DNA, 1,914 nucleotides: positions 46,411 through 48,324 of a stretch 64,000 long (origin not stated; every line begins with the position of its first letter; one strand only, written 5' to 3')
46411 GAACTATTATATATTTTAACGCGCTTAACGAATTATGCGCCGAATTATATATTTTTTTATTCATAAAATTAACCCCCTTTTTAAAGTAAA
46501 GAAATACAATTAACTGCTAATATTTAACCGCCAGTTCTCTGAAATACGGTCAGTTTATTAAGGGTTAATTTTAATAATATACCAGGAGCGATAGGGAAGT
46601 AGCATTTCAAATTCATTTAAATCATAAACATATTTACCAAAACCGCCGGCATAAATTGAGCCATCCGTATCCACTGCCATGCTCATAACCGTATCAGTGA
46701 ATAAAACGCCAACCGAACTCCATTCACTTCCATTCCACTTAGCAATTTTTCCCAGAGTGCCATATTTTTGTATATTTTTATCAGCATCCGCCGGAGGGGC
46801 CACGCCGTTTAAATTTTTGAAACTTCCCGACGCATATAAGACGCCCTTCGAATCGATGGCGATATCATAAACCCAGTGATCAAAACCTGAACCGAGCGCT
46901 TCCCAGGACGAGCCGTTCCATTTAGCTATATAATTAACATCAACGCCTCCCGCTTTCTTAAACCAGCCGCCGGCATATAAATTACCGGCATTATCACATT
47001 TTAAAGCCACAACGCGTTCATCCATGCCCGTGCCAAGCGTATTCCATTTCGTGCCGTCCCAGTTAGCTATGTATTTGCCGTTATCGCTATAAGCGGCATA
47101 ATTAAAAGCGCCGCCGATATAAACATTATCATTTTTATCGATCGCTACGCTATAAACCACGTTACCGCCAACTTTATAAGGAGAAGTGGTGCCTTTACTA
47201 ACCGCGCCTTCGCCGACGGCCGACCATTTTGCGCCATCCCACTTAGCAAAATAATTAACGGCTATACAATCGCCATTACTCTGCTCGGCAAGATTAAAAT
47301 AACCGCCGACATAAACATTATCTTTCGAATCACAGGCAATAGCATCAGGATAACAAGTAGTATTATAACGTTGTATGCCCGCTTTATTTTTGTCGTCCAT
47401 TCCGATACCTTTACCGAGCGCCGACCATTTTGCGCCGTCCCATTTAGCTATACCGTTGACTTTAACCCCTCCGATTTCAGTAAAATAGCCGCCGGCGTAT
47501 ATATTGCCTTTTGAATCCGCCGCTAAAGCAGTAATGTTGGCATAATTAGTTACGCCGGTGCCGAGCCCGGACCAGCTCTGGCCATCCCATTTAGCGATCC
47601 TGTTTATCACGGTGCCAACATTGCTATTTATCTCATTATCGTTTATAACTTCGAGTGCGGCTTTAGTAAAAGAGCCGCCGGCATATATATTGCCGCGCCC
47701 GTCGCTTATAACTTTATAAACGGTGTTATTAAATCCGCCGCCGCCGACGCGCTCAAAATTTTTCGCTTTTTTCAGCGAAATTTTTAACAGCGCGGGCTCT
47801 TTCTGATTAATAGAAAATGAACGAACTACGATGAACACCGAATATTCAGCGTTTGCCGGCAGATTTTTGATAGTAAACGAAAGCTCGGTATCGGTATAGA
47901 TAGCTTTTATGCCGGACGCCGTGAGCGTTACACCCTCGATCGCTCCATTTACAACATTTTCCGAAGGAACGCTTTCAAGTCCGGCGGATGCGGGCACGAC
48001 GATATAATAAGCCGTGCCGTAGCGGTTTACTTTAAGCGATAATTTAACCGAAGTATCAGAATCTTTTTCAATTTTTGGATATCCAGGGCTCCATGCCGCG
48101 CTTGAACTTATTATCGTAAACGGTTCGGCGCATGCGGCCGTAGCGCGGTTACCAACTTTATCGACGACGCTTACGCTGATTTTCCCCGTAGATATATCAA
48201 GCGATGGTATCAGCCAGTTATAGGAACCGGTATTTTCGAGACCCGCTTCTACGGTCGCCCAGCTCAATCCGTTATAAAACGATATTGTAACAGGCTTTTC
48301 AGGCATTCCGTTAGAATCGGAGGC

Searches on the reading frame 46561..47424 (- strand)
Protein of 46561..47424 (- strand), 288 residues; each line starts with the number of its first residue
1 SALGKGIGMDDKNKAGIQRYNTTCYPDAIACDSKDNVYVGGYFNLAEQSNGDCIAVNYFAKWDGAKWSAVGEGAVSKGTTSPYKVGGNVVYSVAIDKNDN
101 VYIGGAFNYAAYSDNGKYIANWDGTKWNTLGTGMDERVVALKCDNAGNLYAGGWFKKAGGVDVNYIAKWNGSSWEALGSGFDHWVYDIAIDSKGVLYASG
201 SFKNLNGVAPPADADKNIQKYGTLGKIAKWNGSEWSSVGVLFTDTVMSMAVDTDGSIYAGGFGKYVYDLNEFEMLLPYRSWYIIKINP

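Call 46: search_protein_families(library=pfam, proteins=[window:46561-47424:-], max_evalue=1)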
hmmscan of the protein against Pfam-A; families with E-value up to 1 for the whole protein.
window:46561-47424:- (288 aa): 5 families
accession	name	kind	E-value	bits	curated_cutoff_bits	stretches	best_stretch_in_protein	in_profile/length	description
PF07494.17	Reg_prop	-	2.9e-11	42.6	20.4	1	86-105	3-22/24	Two component regulator propeller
PF06739.17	SBBP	-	7e-07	29.5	20.5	2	90-105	15-30/38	Beta-propeller repeat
PF19565.4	DUF6087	-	5.5e-05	23.8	27.1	0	114-133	41-60/99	Family of unknown function (DUF6087)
PF12768.13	Rax2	-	0.0028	17.5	28.8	2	90-243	26-167/254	Rax2 C-terminal beta propeller domain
PF20067.5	SSL_N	-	0.013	15.8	18.9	0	249-260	26-37/46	Strictosidine synthase-like, N-terminal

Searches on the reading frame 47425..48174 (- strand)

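Call 46: search_protein_families(library=pfam, proteins=[window:47425-48174:-], max_evalue=1)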
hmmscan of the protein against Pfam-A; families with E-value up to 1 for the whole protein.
window:47425-48174:- (250 aa): 5 families
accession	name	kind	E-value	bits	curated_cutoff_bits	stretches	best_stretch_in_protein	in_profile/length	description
PF07494.17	Reg_prop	-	0.00023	21.4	20.4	1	213-230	6-23/24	Two component regulator propeller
PF21199.3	LAMININ_IV_B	-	0.035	14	27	1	81-116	27-62/210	Laminin IV type B domain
PF06739.17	SBBP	-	0.076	13.4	20.5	1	207-230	7-31/38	Beta-propeller repeat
PF17164.10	DUF5122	-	0.096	13.4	27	0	223-243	4-24/36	Domain of unknown function (DUF5122) beta-propeller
PF19565.4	DUF6087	-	0.22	12.2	27.1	0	192-215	45-67/99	Family of unknown function (DUF6087)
